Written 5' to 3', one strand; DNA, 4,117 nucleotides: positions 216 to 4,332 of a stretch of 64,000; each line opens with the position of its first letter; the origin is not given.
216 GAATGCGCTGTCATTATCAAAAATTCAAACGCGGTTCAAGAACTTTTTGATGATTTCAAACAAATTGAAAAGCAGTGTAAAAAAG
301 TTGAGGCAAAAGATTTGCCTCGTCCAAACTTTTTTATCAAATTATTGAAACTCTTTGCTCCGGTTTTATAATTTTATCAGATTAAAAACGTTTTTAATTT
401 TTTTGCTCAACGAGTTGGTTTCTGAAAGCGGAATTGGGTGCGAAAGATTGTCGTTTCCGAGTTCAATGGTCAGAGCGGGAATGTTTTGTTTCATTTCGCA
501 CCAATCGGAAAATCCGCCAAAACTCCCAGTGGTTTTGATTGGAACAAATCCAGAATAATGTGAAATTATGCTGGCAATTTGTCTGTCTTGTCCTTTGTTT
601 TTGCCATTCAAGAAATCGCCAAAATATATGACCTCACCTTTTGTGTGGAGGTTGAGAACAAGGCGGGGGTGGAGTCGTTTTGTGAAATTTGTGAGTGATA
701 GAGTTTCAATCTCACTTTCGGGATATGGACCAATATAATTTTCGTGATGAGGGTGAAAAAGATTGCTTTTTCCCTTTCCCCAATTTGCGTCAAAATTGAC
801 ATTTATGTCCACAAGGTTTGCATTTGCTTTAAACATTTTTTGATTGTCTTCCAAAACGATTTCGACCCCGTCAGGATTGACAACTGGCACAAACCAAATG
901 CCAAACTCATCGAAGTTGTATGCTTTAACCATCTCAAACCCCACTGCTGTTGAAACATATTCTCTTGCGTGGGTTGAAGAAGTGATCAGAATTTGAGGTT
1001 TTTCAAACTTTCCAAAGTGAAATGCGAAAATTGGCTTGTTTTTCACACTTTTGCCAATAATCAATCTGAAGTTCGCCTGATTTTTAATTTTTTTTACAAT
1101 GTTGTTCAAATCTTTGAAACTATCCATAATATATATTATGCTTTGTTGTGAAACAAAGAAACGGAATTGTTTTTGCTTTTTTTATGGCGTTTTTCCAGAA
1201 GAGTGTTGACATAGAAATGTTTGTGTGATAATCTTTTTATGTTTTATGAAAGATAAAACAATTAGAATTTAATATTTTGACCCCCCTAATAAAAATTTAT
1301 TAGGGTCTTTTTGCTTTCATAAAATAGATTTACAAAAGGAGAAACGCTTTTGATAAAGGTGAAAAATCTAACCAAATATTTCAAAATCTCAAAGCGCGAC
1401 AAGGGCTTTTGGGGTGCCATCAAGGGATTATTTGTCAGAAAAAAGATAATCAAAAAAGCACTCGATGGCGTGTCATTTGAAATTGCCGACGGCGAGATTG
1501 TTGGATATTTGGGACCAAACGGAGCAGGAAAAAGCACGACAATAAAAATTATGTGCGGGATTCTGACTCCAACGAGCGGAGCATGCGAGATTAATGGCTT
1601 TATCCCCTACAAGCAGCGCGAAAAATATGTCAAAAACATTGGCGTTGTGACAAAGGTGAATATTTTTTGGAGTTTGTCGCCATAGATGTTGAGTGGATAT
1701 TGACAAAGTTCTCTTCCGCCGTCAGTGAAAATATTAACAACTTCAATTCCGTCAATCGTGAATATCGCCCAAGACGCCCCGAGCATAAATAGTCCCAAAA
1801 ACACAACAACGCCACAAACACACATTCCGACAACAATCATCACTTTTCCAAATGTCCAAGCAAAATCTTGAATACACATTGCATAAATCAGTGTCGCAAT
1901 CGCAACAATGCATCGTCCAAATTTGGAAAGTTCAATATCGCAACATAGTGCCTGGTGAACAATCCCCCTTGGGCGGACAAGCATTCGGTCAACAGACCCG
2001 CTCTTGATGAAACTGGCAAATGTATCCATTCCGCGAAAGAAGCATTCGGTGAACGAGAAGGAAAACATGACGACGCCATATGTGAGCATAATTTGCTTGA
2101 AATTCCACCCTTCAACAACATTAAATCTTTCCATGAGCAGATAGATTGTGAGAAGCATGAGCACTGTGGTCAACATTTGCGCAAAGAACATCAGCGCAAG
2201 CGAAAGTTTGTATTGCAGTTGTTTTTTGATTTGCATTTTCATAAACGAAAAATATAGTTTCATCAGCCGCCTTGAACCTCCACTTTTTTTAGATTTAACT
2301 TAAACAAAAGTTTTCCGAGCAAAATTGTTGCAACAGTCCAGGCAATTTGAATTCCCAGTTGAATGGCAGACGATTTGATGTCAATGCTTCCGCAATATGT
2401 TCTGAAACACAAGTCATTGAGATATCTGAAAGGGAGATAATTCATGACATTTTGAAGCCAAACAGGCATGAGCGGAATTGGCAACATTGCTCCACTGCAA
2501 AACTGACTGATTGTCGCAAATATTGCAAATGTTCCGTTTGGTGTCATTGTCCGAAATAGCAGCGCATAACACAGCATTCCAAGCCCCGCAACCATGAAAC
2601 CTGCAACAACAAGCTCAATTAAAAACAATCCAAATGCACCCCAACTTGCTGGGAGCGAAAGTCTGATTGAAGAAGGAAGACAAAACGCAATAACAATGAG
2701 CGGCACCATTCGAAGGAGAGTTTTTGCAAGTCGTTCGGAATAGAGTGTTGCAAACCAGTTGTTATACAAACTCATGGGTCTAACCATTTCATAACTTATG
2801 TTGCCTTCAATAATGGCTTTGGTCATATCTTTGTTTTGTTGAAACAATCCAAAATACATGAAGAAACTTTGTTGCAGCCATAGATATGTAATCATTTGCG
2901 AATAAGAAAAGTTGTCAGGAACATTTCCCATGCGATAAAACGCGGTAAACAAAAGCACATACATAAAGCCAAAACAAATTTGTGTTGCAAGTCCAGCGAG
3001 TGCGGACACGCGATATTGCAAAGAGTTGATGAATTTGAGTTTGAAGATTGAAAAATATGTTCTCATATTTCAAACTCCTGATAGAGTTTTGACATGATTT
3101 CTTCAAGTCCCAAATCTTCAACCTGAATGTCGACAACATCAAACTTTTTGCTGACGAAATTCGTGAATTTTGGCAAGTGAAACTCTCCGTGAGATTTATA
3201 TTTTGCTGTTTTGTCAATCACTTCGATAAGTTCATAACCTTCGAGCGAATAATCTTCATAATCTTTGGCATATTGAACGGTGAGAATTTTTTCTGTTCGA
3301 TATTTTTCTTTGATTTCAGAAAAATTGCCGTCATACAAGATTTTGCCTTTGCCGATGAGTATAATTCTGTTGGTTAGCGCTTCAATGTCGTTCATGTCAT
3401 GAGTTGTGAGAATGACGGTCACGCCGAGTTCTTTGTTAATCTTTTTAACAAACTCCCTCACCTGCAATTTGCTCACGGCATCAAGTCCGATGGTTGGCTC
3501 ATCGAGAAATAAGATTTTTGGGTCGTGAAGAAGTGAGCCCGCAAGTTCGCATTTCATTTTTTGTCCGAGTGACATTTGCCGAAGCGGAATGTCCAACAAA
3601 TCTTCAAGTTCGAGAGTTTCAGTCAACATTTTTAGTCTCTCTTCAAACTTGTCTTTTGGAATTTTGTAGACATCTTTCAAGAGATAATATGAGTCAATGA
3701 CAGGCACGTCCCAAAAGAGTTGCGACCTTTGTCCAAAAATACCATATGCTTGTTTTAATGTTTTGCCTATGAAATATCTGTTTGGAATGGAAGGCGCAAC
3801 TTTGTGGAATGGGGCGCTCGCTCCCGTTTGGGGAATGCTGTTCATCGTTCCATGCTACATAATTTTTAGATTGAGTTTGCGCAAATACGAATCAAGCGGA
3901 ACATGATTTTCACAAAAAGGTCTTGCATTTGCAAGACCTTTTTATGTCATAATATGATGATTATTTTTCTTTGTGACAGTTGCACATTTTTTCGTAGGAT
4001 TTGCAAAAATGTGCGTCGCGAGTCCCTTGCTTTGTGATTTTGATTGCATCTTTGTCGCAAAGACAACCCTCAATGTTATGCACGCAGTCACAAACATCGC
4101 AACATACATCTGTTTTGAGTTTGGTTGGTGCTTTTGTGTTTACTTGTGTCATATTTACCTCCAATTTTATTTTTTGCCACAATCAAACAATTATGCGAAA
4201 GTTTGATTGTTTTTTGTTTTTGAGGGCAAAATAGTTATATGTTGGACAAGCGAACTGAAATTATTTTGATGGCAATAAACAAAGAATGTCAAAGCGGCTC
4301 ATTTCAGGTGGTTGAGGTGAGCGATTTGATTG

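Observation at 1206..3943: Exact 2,088-bp inversion splits an ABC-transporter operon; reversing it restores two genes in frame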

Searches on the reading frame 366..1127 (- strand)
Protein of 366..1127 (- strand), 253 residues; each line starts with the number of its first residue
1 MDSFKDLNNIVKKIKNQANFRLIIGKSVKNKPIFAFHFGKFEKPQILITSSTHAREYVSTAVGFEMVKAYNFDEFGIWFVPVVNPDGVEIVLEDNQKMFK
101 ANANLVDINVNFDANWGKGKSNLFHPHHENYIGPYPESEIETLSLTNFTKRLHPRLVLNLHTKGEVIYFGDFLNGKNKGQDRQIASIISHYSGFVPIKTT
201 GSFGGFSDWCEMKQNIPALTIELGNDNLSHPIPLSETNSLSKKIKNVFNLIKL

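Call 27: find_encoding_contigs(protein=window:366-1127:-, flank=4000, max_places=10)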
Protein window:366-1127:- (253 aa): no gene with exactly this product is on record in the collection.

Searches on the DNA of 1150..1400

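Call 47: search_rna_families(source=window, start=1150, end=1400, threshold=evalue, max_evalue=1)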
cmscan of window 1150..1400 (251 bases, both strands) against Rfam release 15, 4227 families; matches with E-value up to 1: 1.
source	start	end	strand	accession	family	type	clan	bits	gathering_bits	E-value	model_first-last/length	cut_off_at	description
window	1176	1240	+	RF00513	Trp_leader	Cis-reg; leader;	-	16.7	41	0.56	1-100/100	no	Tryptophan operon leader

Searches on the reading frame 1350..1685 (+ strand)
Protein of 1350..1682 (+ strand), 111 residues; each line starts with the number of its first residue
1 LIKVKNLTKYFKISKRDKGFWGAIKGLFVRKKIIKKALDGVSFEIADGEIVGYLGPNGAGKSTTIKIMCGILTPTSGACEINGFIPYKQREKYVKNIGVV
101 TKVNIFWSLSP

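Call 29: search_protein_families(library=ncbifam, proteins=[P0121], max_evalue=0.001)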
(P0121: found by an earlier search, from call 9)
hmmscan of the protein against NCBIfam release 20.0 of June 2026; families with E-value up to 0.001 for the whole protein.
P0121 (260 aa): 0 families

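Call 48: find_encoding_contigs(protein=window:1350-1682:+, flank=3000, max_places=10)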
Protein seq(111 aa) (111 aa): 2 contigs read that carry it; 2 places shown.
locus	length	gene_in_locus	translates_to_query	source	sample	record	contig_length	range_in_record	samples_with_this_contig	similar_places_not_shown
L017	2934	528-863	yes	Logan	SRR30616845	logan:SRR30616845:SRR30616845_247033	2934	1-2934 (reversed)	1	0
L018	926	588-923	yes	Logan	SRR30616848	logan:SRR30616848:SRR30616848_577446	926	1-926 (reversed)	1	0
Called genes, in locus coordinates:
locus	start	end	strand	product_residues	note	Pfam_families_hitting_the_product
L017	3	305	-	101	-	?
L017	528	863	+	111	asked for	PF00005:ABC_tran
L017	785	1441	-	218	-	PF06182:ABC2_membrane_6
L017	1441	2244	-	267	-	PF01061:ABC2_membrane (weak)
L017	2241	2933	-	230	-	?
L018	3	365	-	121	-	?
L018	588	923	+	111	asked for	PF00005:ABC_tran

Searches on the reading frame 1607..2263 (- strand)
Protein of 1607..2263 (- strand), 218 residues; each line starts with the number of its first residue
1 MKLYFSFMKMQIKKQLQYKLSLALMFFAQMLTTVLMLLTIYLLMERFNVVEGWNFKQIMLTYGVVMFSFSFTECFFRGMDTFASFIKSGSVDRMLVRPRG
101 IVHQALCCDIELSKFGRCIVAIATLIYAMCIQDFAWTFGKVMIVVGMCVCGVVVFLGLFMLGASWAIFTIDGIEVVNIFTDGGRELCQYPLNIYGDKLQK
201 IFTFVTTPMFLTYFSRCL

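Call 26: find_encoding_contigs(protein=window:1607-2263:-, flank=3000, max_places=10)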
Protein window:1607-2263:- (218 aa): 1 contig read that carries it; 1 place shown.
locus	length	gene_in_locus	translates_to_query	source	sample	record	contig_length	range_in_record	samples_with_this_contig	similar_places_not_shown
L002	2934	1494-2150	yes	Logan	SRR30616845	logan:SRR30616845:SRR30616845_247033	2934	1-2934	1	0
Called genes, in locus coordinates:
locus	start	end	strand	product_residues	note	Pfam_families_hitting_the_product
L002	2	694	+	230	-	?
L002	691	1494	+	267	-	PF01061:ABC2_membrane (weak)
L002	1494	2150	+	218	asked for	PF06182:ABC2_membrane_6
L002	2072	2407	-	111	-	PF00005:ABC_tran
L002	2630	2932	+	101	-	?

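Call 29: search_protein_families(library=ncbifam, proteins=[P0121], max_evalue=0.001)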
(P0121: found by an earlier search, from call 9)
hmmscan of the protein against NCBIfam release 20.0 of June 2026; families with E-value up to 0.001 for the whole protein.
P0121 (260 aa): 0 families

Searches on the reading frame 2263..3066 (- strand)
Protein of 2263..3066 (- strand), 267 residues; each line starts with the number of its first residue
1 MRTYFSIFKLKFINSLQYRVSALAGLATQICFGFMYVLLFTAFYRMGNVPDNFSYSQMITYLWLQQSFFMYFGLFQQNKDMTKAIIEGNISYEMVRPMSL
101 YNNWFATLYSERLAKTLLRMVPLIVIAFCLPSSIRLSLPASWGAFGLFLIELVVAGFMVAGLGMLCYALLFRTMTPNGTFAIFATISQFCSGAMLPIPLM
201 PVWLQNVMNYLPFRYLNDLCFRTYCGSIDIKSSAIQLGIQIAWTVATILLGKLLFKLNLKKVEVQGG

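Call 5: search_protein_families(library=pfam, proteins=[window:2266-3066:-])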
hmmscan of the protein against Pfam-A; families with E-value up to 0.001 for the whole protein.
seq(267 aa): 2 families
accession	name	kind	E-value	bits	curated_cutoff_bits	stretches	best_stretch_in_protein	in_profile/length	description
PF01061.29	ABC2_membrane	-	2.9e-07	30.7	26.9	1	19-218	16-204/211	ABC-2 type transporter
PF12698.13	ABC2_membrane_3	-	0.00033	20.3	31.6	1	130-250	228-344/347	ABC-2 family transporter protein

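Call 6: find_encoding_contigs(protein=window:2263-3066:-, flank=6000, max_places=10)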
Protein window:2263-3066:- (267 aa): 2 contigs read that carry it; 2 places shown.
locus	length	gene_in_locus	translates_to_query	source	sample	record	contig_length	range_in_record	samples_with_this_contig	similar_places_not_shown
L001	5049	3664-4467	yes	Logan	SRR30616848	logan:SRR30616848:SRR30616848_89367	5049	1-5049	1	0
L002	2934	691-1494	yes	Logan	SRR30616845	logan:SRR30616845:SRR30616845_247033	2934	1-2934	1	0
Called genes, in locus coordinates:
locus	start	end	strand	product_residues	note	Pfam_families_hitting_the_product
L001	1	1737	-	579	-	?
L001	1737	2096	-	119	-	-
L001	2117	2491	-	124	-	-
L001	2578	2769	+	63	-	-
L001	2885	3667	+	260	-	PF00005:ABC_tran, PF13304:AAA_21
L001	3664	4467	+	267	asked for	PF01061:ABC2_membrane (weak)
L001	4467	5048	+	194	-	?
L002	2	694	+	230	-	?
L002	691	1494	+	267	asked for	PF01061:ABC2_membrane (weak)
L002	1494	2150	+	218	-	PF06182:ABC2_membrane_6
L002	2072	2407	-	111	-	PF00005:ABC_tran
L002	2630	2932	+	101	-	?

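Call 29: search_protein_families(library=ncbifam, proteins=[window:2263-3066:-, P0121], max_evalue=0.001)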
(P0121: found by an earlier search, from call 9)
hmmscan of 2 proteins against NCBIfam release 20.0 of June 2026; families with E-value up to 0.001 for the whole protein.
window:2263-3066:- (267 aa): 0 families

P0121 (260 aa): 0 families

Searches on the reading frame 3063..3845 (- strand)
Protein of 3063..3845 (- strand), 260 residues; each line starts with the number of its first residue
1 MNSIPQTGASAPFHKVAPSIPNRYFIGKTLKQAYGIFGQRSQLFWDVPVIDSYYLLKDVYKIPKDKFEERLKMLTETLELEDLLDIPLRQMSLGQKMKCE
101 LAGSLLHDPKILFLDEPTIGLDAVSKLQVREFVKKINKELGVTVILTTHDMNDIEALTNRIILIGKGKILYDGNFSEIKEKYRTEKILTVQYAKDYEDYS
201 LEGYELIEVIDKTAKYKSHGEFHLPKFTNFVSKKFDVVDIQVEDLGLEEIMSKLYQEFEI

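Call 9: list_cluster_members(proteins=[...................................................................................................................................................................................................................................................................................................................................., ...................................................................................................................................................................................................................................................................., window:3063-3845:-, window:1607-2263:-, window:1350-1685:+, window:2263-3066:-, P0001])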
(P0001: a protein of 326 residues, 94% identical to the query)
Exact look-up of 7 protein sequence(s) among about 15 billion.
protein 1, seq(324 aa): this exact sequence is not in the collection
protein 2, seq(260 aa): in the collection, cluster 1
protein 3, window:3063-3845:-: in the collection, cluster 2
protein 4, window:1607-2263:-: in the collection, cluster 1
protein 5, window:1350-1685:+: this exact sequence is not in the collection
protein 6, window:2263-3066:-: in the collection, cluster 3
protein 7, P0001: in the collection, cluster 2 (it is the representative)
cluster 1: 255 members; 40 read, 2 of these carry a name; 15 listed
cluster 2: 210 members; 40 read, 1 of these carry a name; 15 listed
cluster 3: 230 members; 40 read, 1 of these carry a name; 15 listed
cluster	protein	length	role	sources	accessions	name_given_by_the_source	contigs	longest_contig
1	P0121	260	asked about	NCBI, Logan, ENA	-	-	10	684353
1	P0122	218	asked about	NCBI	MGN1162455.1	MAG: ABC transporter permease [Christensenellales bacterium]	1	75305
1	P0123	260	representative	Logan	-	-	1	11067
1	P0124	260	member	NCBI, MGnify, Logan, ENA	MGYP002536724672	FL=1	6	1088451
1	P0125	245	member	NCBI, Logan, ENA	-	-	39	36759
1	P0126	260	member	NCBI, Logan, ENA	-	-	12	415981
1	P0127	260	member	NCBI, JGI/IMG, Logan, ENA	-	-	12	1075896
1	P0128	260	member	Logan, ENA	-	-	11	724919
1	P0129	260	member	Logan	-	-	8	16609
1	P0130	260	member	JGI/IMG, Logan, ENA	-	-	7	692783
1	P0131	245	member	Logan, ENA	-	-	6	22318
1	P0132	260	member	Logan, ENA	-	-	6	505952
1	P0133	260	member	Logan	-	-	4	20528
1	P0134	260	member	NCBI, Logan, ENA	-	-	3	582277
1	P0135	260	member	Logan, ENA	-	-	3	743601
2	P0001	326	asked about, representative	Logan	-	-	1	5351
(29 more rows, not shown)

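Call 10: find_encoding_contigs(protein=P0121, flank=8000, max_places=10)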
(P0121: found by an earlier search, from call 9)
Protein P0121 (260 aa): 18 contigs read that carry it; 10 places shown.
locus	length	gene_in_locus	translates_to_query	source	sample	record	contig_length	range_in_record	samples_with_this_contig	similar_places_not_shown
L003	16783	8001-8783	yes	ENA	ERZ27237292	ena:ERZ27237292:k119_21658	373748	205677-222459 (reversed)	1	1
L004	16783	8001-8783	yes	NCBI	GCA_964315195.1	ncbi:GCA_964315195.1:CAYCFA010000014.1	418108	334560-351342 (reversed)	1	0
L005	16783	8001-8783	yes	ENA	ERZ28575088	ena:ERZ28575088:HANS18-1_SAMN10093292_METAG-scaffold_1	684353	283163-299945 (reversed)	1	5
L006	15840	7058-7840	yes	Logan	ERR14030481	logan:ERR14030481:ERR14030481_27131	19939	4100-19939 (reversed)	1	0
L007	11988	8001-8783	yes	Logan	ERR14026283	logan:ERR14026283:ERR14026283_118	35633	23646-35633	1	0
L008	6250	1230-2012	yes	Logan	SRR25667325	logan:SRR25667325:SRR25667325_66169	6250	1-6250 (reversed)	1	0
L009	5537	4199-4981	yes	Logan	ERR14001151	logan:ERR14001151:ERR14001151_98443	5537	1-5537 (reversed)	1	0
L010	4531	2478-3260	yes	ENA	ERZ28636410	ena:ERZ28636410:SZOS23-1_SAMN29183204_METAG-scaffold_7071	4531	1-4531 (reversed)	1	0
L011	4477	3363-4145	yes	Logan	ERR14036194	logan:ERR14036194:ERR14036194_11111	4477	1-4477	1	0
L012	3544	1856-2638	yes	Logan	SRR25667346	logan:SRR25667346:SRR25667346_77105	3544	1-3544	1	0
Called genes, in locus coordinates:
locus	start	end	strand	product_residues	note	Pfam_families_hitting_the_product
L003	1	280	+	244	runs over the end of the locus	PF10502:Peptidase_S26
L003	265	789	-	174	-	PF00293:NUDIX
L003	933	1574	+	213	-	-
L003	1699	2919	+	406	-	PF00152:tRNA-synt_2 (faint), PF13393:tRNA-synt_His, PF00587:tRNA-synt_2b (weak)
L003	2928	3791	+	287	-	PF02645:DegV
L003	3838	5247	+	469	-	PF13091:PLDc_2 (weak), PF00614:PLDc (faint), PF13091:PLDc_2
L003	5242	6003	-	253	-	PF00246:Peptidase_M14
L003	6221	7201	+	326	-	PF00005:ABC_tran, PF13304:AAA_21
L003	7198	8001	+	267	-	PF01061:ABC2_membrane (weak)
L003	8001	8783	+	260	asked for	PF06182:ABC2_membrane_6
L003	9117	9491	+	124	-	-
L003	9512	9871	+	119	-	-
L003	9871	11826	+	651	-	PF00270:DEAD (weak), PF04851:ResIII, PF17757:UvrB_inter, PF27431:UvrB_3rd, PF00271:Helicase_C, PF12344:UvrB, PF02151:UVR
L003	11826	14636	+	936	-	PF00005:ABC_tran (faint), PF02463:SMC_N (faint), PF03193:RsgA_GTPase (faint), PF13555:AAA_29 (faint), PF20703:nSTAND1 (faint), PF17760:UvrA_inter, PF17755:UvrA_DNA-bind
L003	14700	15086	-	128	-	PF14276:DUF4363 (weak)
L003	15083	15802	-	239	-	PF04239:DUF421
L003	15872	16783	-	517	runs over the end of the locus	PF01943:Polysacc_synt, PF03023:MurJ, PF13440:Polysacc_synt_3 (weak)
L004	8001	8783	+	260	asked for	PF06182:ABC2_membrane_6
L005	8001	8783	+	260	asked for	PF06182:ABC2_membrane_6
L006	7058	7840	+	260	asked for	PF06182:ABC2_membrane_6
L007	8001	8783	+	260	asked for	PF06182:ABC2_membrane_6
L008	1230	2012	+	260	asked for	PF06182:ABC2_membrane_6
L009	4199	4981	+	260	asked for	PF06182:ABC2_membrane_6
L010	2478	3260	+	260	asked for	PF06182:ABC2_membrane_6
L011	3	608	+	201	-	?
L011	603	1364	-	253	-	PF00246:Peptidase_M14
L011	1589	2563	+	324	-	PF00005:ABC_tran, PF13304:AAA_21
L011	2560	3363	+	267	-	PF01061:ABC2_membrane (weak)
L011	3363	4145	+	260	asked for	PF06182:ABC2_membrane_6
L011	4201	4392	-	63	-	-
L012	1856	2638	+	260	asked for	PF06182:ABC2_membrane_6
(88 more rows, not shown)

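Call 25: find_encoding_contigs(protein=window:3063-3845:-, flank=3000, max_places=10)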
Protein window:3063-3845:- (260 aa): 1 contig read that carries it; 1 place shown.
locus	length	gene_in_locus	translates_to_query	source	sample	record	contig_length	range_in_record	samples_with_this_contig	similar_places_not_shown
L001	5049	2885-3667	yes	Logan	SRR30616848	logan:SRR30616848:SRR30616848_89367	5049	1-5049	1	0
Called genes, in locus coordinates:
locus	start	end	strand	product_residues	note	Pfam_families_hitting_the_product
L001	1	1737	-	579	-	?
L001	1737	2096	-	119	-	-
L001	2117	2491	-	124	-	-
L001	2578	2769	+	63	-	-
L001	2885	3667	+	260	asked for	PF00005:ABC_tran, PF13304:AAA_21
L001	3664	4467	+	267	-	PF01061:ABC2_membrane (weak)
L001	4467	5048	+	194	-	?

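Call 29: search_protein_families(library=ncbifam, proteins=[P0121], max_evalue=0.001)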
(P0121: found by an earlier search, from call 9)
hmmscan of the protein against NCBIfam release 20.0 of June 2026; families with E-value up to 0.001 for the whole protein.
P0121 (260 aa): 0 families

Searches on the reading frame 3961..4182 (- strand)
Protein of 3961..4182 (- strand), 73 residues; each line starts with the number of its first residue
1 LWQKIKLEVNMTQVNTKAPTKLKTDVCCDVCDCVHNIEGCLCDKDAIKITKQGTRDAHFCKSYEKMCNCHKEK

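Call 29: search_protein_families(library=ncbifam, proteins=[window:3961-4182:-], max_evalue=0.001)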
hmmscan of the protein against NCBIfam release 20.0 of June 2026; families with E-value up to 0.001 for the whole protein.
window:3961-4182:- (73 aa): 0 families

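Call 45: search_protein_families(library=pfam, proteins=[window:3961-4182:-], max_evalue=0.01)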
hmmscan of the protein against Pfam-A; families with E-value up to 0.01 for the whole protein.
window:3961-4182:- (73 aa): 1 family
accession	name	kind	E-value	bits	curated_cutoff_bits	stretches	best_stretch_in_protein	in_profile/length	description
PF07561.16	DUF1540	-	0.0055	17.2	22.1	0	26-63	1-40/40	Domain of Unknown Function (DUF1540)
